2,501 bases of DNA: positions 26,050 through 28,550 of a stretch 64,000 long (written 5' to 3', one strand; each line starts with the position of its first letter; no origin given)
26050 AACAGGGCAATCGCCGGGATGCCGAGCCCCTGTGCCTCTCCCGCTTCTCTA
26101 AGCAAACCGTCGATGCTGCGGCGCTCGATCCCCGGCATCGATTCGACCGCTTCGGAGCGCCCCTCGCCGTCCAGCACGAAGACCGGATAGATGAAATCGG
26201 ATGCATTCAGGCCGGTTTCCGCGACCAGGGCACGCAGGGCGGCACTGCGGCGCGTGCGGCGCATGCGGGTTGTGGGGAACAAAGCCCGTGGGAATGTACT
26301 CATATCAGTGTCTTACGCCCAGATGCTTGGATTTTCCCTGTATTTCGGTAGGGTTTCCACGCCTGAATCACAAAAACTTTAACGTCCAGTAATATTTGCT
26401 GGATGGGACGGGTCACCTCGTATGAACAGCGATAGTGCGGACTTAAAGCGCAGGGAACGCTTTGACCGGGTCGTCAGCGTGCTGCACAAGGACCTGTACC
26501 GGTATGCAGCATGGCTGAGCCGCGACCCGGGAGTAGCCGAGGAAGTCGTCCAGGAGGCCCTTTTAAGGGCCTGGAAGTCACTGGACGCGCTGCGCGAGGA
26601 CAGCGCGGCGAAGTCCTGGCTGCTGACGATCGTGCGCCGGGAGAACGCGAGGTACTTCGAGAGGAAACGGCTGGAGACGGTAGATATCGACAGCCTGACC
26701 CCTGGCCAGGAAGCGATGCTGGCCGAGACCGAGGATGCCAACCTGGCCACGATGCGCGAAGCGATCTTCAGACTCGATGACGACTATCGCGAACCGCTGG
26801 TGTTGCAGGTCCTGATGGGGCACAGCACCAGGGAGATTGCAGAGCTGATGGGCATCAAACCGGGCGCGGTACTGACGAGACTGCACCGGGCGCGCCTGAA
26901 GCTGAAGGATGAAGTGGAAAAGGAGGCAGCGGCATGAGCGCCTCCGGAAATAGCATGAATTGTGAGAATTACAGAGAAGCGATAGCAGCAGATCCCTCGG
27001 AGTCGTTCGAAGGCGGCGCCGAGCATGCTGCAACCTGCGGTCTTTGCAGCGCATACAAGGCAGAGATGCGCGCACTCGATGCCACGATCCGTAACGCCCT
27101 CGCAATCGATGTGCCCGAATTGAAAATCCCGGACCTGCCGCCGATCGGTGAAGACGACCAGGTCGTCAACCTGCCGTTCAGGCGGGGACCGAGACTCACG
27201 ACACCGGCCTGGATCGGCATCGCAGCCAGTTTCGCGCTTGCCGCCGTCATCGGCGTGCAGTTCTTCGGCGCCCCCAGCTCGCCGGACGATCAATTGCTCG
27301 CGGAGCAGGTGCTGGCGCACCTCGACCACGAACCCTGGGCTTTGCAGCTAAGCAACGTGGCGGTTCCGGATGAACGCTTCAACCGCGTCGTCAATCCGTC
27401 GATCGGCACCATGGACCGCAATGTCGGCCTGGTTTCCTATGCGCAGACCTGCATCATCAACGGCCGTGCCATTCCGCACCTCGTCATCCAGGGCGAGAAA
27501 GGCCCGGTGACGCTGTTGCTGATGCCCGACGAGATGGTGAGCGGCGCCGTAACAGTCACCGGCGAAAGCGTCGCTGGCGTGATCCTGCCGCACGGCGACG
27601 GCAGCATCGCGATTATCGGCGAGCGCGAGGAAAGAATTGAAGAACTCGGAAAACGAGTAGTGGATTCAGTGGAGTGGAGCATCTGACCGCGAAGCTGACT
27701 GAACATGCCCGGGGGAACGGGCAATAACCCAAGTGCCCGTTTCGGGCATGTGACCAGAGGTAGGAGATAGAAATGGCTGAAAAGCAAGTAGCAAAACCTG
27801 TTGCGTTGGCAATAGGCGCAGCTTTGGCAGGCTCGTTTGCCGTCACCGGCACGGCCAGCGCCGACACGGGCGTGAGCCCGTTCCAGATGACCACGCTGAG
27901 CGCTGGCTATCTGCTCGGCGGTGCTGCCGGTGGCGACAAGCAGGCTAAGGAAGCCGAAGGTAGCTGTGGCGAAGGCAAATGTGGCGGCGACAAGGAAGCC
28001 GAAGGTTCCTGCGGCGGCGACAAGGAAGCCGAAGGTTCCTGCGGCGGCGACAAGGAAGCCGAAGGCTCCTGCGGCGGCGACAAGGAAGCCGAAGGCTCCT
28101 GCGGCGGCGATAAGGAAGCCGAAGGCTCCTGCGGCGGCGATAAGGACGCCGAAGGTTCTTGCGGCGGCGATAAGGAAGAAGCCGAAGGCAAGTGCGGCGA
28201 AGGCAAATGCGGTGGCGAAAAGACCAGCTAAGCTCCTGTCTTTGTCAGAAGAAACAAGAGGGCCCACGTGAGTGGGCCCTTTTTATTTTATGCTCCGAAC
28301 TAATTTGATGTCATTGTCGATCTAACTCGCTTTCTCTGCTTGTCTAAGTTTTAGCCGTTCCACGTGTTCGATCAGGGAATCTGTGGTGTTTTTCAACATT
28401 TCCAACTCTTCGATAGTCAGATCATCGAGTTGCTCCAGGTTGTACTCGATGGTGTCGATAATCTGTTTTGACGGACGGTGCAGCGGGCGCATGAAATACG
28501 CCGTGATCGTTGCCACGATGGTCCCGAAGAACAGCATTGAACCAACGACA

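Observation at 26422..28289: ECF sigma / DUF3379 anti-sigma / secreted 10x EG[S/K]CG repeat protein: an HvfA-like RiPP metallophore precursor without adjacent maturases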

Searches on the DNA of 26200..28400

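Call 67: search_rna_families(source=window, start=26200, end=28400, threshold=evalue, max_evalue=1)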
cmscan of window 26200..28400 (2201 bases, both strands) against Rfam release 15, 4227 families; matches with E-value up to 1: 3.
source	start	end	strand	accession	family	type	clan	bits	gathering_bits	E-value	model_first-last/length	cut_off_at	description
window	28256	28283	+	RF02066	STnc320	Gene; sRNA;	-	21.2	50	0.64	20-47/55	no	Salmonella enterica sRNA STnc320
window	28247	28337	+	RF01808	MicX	Gene; sRNA;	-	20.1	75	0.14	1-194/194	no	MicX Vibrio cholerae sRNA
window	26556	26571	+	RF00032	Histone3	Cis-reg;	-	16.1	34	0.82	6-21/46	no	Histone 3' UTR stem-loop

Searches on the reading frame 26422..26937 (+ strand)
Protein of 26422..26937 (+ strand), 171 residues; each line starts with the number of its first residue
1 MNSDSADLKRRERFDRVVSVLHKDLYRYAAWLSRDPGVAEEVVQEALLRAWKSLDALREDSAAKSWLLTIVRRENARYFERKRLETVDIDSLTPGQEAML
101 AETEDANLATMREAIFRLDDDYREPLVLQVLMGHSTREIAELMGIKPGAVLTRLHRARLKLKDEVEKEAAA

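Call 3: search_protein_families(library=ncbifam, proteins=[window:26422-26937:+], max_evalue=1)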
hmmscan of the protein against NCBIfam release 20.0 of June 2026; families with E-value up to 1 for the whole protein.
window:26422-26937:+ (171 aa): 90 families (the best 25 are shown)
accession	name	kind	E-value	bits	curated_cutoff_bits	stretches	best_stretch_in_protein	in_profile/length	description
NF009170.0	PRK12517.1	subfamily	1.1e-58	197.7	197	1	7-169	17-180/188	RNA polymerase sigma factor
TIGR02983.1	SigE-fam_strep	subfamily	1.4e-24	86.8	141.55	1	10-168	4-161/162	SigE family RNA polymerase sigma factor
NF009185.0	PRK12533.1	equivalog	1.3e-22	80.5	248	1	5-168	22-196/231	RNA polymerase sigma factor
NF009164.0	PRK12511.1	equivalog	6.4e-22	77.9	185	1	11-168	4-162/182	RNA polymerase sigma factor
NF007227.0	PRK09645.1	subfamily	6.9e-22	78.2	202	1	23-166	24-171/177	sigma-70 family RNA polymerase sigma factor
NF058625.1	sigma_PG0214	equivalog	1.1e-21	77.3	130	1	12-168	4-164/170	GFO_1088 family ECF-type sigma factor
TIGR02937.1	sigma70-ECF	superfamily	2.2e-21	76.2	42.9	1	14-164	3-164/165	sigma-70 family RNA polymerase sigma factor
NF007216.0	PRK09638.1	equivalog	2.7e-21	76.1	194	1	17-168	23-177/180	RNA polymerase sigma factor SigY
NF008888.0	PRK11922.1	equivalog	9.6e-21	74.5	204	1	11-168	29-199/231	RNA polymerase sigma factor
NF009198.0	PRK12546.1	equivalog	7.5e-20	71.4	270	1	23-166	18-162/188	RNA polymerase sigma factor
TIGR02985.1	Sig70_bacteroi1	subfamily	1.6e-19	70.7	126.4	1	13-164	2-161/162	RNA polymerase sigma-70 factor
TIGR02950.1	SigM_subfam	subfamily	2.7e-19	69.6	147.95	1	16-165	4-158/159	RNA polymerase sigma factor, SigM family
TIGR02954.1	Sig70_famx3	hypoth_equivalog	3.2e-18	66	188.5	1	11-167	15-169/170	RNA polymerase sigma-70 factor, TIGR02954 family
NF009199.0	PRK12547.1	subfamily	5.9e-18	65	219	1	21-163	15-158/184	RNA polymerase sigma factor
TIGR02947.1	SigH_actino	hypoth_equivalog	2.2e-17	63.4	251.55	1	7-169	6-183/193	RNA polymerase sigma-70 factor, TIGR02947 family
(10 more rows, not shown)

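Call 4: search_protein_families(library=pfam, proteins=[window:26422-26937:+], max_evalue=1)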
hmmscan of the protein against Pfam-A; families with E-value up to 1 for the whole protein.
window:26422-26937:+ (171 aa): 10 families
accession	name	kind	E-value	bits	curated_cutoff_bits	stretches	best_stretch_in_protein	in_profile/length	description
PF04542.20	Sigma70_r2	-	1.5e-13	50.8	24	1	21-83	5-69/71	Sigma-70 region 2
PF08281.18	Sigma70_r4_2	-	3e-13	49.6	25.7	1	111-161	4-54/54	Sigma-70, region 4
PF04545.22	Sigma70_r4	-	4e-05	23.5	24.1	1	115-162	2-49/50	Sigma-70, region 4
PF07638.17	Sigma70_ECF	-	0.00011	22.6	21.1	1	103-166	118-184/185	ECF sigma factor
PF22029.2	PhyR_sigma2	-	0.00029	21.2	27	1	26-70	9-53/55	Sigma2 domain of PhyR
PF13518.12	HTH_28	-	0.0032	18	25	1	126-156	5-35/52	Helix-turn-helix domain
PF04967.18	HTH_10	-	0.012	15.9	23.1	1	135-161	25-51/53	HTH DNA binding domain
PF00196.25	GerE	-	0.019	15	23.5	1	123-162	6-46/57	Bacterial regulatory proteins, luxR family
PF13551.12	HTH_29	-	0.095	13.2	28.1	1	127-155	5-34/64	Winged helix-turn helix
PF13412.12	HTH_24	-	0.11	12.5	21.9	1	135-154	19-38/48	Winged helix-turn-helix DNA-binding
